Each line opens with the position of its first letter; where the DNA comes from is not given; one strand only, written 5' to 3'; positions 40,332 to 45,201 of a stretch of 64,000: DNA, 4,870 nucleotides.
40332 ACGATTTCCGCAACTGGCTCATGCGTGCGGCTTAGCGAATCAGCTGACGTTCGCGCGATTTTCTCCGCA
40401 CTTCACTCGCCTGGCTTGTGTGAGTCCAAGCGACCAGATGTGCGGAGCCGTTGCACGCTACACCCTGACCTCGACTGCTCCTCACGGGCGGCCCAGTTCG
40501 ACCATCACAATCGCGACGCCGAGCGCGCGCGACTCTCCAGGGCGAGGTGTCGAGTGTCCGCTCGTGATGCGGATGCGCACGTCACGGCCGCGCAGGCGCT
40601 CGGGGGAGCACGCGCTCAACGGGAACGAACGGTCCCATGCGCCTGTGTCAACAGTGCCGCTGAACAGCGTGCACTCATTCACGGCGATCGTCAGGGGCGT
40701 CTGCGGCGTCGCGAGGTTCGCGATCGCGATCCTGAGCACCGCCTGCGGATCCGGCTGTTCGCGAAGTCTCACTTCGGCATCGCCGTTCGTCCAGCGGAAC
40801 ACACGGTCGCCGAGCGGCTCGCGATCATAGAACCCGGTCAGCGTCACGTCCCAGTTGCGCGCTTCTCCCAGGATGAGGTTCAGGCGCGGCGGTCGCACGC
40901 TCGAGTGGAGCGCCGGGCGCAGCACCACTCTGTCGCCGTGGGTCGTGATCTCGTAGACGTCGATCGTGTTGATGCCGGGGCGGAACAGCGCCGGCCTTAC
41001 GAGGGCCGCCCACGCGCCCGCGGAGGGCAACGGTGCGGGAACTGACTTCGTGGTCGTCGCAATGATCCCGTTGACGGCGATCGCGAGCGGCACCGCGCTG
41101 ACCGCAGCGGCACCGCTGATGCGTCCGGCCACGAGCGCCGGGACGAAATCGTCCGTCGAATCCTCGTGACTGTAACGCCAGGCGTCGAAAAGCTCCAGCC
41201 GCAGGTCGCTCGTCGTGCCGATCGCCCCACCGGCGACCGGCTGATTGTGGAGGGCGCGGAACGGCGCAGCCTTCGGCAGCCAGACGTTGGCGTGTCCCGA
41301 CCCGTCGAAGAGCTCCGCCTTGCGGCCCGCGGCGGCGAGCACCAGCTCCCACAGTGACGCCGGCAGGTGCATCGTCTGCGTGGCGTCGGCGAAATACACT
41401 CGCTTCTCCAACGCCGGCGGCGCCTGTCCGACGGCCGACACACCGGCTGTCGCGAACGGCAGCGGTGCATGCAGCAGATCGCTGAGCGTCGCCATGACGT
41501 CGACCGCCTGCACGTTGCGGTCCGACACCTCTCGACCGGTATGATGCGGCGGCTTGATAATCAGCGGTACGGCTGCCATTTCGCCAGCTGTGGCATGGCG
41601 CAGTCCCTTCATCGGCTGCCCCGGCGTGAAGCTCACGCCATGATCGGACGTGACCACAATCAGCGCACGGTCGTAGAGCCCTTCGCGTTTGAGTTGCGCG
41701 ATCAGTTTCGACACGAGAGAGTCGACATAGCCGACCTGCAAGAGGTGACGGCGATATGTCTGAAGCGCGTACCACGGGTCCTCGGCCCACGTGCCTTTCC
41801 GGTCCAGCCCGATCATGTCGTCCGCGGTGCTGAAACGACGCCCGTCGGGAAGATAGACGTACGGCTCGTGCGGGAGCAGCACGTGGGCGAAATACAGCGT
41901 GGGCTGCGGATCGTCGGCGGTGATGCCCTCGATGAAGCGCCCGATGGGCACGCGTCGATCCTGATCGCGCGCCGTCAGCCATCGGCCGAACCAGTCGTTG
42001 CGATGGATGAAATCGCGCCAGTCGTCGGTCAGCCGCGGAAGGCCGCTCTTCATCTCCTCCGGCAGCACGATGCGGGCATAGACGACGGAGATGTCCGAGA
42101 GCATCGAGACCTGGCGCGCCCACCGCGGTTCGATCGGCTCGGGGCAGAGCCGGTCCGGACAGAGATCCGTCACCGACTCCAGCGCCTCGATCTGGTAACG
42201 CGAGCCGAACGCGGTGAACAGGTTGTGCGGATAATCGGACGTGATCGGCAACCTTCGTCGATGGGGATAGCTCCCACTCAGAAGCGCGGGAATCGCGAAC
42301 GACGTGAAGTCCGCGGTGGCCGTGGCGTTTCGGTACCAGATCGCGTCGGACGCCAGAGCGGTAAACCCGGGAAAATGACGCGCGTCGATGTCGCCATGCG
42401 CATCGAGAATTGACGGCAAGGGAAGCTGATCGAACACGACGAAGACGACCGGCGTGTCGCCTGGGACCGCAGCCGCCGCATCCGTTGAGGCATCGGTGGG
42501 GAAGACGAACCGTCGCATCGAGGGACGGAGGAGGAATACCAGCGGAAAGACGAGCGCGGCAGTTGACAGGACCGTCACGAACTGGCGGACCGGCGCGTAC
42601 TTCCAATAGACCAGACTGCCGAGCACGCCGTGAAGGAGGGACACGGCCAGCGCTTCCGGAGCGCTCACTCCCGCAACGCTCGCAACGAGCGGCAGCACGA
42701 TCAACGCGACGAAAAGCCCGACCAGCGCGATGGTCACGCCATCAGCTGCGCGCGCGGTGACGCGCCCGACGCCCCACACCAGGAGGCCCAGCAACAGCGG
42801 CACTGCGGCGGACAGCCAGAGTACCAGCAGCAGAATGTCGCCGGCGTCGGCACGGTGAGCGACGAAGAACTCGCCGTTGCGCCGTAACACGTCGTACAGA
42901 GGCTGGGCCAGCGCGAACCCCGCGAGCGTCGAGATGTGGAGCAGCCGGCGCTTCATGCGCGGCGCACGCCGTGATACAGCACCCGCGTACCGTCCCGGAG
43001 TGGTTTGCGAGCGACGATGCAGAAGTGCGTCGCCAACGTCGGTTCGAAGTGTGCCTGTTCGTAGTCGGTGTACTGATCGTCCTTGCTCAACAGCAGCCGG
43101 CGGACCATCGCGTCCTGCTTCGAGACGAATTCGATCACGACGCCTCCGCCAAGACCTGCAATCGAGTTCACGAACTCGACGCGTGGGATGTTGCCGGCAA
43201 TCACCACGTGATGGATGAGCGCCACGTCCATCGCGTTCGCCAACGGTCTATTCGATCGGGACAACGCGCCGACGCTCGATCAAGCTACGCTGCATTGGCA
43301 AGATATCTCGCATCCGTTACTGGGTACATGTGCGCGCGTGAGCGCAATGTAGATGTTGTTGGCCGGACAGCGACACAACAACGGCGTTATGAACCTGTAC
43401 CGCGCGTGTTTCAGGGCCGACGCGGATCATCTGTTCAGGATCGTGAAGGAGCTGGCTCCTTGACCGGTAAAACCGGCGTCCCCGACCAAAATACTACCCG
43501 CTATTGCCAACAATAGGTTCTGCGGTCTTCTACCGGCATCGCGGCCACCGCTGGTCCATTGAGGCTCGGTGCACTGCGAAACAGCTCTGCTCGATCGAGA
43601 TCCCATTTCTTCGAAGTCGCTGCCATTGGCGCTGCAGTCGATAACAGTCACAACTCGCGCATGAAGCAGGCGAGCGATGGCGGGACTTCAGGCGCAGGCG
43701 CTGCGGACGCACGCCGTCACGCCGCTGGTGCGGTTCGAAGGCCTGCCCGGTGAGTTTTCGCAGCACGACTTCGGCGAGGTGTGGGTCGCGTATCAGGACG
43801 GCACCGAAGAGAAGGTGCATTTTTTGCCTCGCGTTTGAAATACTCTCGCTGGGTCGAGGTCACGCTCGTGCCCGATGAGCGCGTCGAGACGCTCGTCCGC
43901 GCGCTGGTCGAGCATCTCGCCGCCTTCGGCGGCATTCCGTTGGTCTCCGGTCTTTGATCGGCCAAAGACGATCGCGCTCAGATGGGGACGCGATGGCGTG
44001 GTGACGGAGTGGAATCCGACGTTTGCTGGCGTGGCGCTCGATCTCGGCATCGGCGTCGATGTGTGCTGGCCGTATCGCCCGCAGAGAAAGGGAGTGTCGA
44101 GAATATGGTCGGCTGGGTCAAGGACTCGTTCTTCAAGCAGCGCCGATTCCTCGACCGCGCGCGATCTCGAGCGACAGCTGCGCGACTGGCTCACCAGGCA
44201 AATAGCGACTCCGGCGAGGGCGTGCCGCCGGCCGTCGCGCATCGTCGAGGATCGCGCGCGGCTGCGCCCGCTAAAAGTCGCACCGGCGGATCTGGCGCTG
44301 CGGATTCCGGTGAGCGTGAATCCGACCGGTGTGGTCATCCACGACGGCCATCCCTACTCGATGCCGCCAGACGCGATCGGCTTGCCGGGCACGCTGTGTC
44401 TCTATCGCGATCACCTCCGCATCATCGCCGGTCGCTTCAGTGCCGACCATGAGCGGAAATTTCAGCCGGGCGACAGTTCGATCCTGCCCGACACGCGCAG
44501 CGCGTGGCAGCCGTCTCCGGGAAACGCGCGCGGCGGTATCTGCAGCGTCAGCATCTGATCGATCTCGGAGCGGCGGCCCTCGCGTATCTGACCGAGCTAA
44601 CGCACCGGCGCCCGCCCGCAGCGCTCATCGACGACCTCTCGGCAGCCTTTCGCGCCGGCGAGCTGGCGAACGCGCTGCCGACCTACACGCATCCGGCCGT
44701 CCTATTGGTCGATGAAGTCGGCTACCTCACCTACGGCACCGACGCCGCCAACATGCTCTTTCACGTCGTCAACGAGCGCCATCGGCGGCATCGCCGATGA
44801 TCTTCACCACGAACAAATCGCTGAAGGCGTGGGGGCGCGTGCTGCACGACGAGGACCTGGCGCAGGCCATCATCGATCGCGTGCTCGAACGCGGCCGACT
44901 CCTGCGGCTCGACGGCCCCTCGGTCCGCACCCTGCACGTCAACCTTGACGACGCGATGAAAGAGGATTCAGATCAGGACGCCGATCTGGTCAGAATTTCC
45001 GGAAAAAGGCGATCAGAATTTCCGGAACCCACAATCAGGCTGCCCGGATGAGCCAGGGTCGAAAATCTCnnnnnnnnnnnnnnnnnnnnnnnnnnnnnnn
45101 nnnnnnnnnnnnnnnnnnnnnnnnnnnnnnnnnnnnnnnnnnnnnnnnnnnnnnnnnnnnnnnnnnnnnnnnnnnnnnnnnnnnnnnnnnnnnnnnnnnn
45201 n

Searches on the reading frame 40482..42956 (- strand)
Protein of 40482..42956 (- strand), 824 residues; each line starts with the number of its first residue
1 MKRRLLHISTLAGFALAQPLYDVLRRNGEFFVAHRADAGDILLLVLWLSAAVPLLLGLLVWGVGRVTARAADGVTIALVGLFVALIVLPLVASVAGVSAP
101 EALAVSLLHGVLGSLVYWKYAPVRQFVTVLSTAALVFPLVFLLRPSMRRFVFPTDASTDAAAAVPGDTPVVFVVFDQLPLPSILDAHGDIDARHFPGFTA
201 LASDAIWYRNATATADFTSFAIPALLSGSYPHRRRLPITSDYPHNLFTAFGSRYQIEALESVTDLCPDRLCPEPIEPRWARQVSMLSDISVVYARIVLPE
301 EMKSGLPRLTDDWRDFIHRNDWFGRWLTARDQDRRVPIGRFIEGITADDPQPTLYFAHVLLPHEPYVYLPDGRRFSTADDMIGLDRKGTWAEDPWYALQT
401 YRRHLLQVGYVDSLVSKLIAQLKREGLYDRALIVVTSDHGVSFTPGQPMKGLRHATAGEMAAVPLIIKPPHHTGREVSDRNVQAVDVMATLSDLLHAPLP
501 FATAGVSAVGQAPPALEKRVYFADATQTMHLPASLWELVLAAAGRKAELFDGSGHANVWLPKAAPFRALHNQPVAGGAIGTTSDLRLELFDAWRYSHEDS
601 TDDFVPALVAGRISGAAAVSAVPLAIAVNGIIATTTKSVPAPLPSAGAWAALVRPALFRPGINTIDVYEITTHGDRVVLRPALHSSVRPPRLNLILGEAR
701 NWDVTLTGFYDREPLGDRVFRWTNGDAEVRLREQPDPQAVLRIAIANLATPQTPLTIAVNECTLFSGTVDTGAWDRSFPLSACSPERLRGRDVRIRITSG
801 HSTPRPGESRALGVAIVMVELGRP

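Call 32: search_protein_families(library=pfam, proteins=[window:40482-42956:-], max_evalue=0.001)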
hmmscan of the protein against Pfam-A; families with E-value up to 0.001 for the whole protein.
window:40482-42956:- (824 aa): 2 families
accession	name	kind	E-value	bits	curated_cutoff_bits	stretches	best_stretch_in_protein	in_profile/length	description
PF00884.28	Sulfatase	-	6.1e-20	72.2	25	1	342-496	157-300/301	Sulfatase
PF01663.27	Phosphodiest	-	2.4e-08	34.4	23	1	407-445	187-225/342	Type I phosphodiesterase / nucleotide pyrophosphatase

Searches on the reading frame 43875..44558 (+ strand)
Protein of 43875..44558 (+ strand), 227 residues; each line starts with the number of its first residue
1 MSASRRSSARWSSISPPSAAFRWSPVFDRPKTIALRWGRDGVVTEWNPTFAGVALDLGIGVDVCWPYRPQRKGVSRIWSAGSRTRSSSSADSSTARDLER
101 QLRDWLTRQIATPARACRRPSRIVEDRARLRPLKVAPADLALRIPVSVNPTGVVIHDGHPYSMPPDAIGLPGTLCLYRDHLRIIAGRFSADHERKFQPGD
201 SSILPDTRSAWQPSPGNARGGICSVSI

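Call 45: search_protein_families(library=pfam, proteins=[window:43875-44558:+], max_evalue=0.01)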
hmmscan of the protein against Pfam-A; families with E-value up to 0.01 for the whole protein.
window:43875-44558:+ (227 aa): 1 family
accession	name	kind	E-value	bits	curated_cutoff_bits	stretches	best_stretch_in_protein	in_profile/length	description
PF22483.2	Mu-transpos_C_2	-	4.6e-05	23.5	27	1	136-199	4-68/73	Mu transposase, C-terminal domain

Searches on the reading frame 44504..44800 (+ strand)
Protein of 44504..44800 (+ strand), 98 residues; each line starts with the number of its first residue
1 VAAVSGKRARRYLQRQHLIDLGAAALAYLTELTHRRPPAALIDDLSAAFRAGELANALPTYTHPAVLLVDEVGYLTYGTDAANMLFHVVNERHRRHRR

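Call 45: search_protein_families(library=pfam, proteins=[window:44504-44800:+], max_evalue=0.01)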
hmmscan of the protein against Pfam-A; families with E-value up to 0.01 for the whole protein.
window:44504-44800:+ (98 aa): 1 family
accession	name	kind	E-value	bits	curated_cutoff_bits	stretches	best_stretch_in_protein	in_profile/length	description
PF01695.23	IstB_IS21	-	9.7e-09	35.5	24.1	1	39-94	129-184/238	IstB-like ATP binding protein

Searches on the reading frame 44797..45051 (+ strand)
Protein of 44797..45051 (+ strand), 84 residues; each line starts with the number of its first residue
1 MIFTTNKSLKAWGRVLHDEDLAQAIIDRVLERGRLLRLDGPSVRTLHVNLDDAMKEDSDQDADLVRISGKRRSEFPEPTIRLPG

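Call 45: search_protein_families(library=pfam, proteins=[window:44797-45051:+], max_evalue=0.01)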
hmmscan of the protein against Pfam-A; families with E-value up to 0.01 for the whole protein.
window:44797-45051:+ (84 aa): 1 family
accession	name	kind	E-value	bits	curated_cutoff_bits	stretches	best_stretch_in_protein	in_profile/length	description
PF01695.23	IstB_IS21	-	1.2e-08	35.2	24.1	1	1-45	188-232/238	IstB-like ATP binding protein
